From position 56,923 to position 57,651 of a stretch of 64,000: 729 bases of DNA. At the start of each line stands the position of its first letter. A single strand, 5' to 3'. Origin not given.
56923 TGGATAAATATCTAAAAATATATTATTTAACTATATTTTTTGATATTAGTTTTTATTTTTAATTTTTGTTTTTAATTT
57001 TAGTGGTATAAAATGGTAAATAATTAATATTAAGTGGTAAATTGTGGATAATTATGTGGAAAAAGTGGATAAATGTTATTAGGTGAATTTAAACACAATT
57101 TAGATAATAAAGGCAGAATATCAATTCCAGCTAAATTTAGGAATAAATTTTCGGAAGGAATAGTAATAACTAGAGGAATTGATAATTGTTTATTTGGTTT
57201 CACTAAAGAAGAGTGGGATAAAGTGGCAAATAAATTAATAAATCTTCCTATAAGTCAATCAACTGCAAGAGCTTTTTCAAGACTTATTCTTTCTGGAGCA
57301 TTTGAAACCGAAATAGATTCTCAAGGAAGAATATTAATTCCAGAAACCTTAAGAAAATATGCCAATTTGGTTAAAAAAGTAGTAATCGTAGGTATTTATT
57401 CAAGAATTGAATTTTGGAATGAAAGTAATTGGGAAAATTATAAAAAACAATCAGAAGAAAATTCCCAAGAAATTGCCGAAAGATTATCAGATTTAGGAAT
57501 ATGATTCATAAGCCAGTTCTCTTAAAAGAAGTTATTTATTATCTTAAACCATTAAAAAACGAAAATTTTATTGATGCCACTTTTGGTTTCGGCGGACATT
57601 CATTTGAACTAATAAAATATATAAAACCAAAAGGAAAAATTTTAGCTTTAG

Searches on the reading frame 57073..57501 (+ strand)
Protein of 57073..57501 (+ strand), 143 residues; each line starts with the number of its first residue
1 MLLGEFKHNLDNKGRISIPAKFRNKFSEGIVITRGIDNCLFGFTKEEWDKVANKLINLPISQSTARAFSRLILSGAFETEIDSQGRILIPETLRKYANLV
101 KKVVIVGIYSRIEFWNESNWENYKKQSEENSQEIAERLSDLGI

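Call 88: search_protein_families(library=pfam, proteins=[window:57073-57501:+], max_evalue=0.001)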
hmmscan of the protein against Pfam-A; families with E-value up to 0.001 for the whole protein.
window:57073-57501:+ (143 aa): 1 family
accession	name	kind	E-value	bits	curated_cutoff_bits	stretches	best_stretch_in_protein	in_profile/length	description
PF02381.23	MraZ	-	7.6e-43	144.8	23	2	1-70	1-71/72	MraZ protein, putative antitoxin-like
